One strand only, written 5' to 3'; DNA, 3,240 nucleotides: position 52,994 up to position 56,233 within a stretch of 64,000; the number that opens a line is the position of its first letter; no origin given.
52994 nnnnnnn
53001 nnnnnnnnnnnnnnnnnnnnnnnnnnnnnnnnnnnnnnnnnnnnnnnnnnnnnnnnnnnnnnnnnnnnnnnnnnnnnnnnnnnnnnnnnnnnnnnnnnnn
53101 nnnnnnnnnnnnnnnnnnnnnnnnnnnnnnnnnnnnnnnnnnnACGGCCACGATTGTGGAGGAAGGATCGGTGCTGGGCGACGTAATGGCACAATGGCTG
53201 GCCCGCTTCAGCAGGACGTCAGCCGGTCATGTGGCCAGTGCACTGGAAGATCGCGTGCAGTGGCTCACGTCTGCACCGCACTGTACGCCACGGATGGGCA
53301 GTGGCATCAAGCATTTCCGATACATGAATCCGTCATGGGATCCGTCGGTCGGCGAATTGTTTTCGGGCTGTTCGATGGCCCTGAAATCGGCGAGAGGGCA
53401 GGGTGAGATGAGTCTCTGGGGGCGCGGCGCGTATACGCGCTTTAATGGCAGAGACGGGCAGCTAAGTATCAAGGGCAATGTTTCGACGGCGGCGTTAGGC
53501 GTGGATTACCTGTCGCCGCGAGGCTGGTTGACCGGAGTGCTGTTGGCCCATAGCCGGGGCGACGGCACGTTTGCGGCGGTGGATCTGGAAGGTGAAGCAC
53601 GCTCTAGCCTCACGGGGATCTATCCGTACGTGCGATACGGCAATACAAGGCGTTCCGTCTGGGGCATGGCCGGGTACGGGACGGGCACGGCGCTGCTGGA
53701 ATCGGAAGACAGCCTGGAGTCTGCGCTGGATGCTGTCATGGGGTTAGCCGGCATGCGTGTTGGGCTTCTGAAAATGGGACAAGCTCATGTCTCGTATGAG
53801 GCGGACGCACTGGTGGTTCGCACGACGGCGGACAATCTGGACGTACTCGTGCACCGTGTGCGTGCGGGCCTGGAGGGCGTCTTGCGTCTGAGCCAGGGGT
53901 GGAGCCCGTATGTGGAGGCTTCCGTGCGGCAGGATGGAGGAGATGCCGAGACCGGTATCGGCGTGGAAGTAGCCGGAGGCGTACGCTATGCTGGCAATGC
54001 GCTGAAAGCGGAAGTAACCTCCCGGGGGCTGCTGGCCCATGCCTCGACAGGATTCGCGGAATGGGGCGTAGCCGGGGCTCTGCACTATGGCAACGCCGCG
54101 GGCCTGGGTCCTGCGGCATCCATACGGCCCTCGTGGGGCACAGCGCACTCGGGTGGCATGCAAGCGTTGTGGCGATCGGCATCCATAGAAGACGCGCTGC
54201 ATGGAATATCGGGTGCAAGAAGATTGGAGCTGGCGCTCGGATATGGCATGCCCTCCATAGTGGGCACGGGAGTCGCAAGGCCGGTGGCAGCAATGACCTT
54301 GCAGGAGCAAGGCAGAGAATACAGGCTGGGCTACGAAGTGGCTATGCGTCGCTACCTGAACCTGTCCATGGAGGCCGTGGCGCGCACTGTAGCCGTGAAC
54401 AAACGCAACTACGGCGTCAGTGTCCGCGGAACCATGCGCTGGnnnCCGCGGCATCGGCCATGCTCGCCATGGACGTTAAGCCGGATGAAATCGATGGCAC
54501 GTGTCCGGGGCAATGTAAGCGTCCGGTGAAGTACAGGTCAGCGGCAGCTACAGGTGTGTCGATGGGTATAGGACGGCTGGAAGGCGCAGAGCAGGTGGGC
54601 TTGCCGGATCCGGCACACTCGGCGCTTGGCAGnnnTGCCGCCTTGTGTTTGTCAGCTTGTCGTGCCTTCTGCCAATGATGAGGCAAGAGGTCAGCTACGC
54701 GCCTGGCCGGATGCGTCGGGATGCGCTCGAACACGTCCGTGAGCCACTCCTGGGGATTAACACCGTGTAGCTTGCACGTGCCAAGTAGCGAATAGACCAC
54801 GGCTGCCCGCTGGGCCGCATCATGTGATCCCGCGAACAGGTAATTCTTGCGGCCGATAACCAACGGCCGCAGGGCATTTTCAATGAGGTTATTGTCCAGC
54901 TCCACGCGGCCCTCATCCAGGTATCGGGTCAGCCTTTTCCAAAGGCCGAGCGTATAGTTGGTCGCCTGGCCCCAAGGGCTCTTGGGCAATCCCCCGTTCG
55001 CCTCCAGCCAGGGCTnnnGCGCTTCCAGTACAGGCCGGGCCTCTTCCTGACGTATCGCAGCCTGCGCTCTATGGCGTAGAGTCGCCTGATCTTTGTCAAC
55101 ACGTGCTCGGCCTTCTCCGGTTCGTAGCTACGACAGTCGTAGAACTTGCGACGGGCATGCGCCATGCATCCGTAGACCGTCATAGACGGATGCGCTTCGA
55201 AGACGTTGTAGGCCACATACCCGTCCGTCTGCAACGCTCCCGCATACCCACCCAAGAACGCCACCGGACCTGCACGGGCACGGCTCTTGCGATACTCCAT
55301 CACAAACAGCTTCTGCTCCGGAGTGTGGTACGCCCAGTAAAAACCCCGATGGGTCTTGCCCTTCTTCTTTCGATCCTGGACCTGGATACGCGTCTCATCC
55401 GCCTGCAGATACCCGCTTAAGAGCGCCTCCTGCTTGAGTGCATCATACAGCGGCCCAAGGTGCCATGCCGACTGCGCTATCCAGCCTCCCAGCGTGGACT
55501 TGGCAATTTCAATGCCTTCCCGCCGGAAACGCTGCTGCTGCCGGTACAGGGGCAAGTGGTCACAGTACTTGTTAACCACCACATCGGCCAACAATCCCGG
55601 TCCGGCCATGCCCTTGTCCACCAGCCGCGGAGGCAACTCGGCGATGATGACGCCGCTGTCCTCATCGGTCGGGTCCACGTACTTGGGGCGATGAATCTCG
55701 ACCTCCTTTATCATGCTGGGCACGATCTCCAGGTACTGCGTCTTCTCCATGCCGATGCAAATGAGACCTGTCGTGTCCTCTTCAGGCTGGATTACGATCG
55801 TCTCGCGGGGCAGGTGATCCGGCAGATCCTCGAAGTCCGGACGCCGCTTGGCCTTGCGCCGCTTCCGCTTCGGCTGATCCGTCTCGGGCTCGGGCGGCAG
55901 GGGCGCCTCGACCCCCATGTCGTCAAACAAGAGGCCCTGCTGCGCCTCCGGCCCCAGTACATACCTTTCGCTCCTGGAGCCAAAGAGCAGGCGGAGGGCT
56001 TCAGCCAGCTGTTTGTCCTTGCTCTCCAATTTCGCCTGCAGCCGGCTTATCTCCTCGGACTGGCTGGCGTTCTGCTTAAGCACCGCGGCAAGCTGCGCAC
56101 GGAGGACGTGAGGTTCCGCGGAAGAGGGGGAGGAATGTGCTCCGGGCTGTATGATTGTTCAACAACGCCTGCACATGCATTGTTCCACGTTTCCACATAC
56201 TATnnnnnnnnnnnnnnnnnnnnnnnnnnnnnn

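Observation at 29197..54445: A 25-kb Calx-beta mega-gene (about 8,400 codons, on the order of 70 Calx-beta modules)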

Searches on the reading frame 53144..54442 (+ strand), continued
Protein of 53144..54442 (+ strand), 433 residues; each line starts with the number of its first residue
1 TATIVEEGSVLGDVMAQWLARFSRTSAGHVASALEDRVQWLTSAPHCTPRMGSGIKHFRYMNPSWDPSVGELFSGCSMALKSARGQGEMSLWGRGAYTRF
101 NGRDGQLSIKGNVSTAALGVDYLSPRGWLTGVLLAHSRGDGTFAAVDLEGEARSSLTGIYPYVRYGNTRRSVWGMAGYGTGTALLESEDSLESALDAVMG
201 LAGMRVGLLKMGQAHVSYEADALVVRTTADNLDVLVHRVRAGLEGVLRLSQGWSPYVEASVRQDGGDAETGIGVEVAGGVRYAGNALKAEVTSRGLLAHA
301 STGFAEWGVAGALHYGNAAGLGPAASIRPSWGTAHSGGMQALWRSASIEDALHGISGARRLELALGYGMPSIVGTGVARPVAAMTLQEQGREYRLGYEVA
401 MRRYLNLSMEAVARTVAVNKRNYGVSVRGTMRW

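Call 86: search_protein_families(library=pfam, proteins=[P0001, P0002, P0003, P0017, P0020, P0021, P0027, P0036, P0049, P0046], max_evalue=0.01)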
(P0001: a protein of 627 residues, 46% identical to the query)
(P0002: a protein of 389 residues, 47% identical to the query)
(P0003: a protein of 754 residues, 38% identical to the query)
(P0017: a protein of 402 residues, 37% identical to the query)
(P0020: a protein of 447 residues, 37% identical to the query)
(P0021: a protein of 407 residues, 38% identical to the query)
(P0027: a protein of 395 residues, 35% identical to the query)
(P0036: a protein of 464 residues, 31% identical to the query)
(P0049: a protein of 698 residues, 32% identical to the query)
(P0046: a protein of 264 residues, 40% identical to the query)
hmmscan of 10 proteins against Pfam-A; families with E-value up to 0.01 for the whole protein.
P0001 (627 aa): 2 families
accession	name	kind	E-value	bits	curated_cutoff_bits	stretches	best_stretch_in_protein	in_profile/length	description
PF03160.20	Calx-beta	-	5.3e-33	114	27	2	101-200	14-118/119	Calx-beta domain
PF03797.25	Autotransporter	-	1e-06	29.1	26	1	280-381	1-110/255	Autotransporter beta-domain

P0002 (389 aa): 1 family
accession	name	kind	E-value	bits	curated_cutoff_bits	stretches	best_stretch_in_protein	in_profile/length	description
PF03797.25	Autotransporter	-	1.7e-09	38.3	26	1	46-135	2-90/255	Autotransporter beta-domain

P0003 (754 aa): 3 families
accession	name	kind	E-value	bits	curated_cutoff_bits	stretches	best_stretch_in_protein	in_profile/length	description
PF03160.20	Calx-beta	-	1.9e-23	83.1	27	1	157-251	16-114/119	Calx-beta domain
PF03797.25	Autotransporter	-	1.3e-09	38.7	26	1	369-569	1-207/255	Autotransporter beta-domain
PF13505.12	OMP_b-brl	-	0.00014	22.5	28.7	0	349-468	4-121/175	Outer membrane protein beta-barrel domain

P0017 (402 aa): 2 families
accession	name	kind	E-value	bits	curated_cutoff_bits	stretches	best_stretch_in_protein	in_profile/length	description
PF03797.25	Autotransporter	-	6.7e-09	36.3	26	1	27-224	1-205/255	Autotransporter beta-domain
PF13505.12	OMP_b-brl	-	3.3e-05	24.6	28.7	0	182-252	11-67/175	Outer membrane protein beta-barrel domain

P0020 (447 aa): 1 family
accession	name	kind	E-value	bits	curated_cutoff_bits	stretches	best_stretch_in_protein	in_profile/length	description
PF03797.25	Autotransporter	-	1.3e-10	41.9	26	1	69-272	1-207/255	Autotransporter beta-domain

P0021 (407 aa): 1 family
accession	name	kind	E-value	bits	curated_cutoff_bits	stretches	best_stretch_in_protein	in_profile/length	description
PF03797.25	Autotransporter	-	6.7e-08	33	26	2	182-241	157-218/255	Autotransporter beta-domain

P0027 (395 aa): 1 family
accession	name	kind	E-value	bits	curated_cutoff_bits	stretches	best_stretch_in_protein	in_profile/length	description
PF03797.25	Autotransporter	-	7.9e-09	36.1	26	2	30-95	5-71/255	Autotransporter beta-domain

P0036 (464 aa): 1 family
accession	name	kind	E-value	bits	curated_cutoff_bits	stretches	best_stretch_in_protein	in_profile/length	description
PF03797.25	Autotransporter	-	1.6e-10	41.6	26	1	97-288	5-206/255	Autotransporter beta-domain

P0049 (698 aa): 3 families
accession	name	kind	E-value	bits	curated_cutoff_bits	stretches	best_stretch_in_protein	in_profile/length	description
PF03160.20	Calx-beta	-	1.9e-16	60.6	27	1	105-180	22-98/119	Calx-beta domain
PF03797.25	Autotransporter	-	7.1e-10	39.5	26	1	335-430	1-96/255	Autotransporter beta-domain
PF05345.18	He_PIG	-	0.00012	22.9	24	1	32-88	35-95/96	Putative Ig domain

P0046 (264 aa): 2 families
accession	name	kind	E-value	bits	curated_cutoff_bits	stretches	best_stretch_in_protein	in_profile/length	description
PF03797.25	Autotransporter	-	2.4e-09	37.8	26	1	41-235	2-212/255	Autotransporter beta-domain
PF13505.12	OMP_b-brl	-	0.00046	20.8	28.7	1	19-161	4-142/175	Outer membrane protein beta-barrel domain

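Call 88: find_related_loci(query=window:53144-54442:+, collection=metagenome_contigs, flank=10000)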
Query window:53144-54442:+ (433 aa) in metagenome_contigs; peptide patterns used: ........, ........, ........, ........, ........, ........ (x = any residue, [..] = any of these).
76 stretches matched a pattern; 2 encode a relative of the query (tblastn E <= 1e-3); 2 distinct loci.
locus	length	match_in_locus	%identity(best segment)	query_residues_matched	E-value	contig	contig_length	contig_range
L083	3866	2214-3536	33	18-414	2e-54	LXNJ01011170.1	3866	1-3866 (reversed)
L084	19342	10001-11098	38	71-410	6e-46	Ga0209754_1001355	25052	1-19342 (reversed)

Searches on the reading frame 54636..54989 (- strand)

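Call 15: search_protein_families(library=pfam, proteins=[window:54636-54989:-], max_evalue=0.001)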
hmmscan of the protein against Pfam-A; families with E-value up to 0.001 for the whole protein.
window:54636-54989:- (118 aa): 2 families
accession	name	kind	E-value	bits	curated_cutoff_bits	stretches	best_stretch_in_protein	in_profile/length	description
PF03050.20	DDE_Tnp_IS66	-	1.5e-19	70.9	23.1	1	2-60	225-283/284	Transposase IS66 family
PF13817.11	DDE_Tnp_IS66_C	-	2.7e-18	66.3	30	1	67-104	1-39/39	IS66 C-terminal element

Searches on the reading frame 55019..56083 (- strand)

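Call 15: search_protein_families(library=pfam, proteins=[window:55019-56083:-], max_evalue=0.001)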
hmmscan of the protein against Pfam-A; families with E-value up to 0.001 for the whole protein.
window:55019-56083:- (355 aa): 2 families
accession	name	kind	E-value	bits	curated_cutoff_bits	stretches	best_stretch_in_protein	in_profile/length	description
PF03050.20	DDE_Tnp_IS66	-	5.8e-58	197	23.1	1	157-343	1-190/284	Transposase IS66 family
PF13007.12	LZ_Tnp_IS66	-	4.5e-11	43.7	22.9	1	25-96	5-71/71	Transposase C of IS166 homeodomain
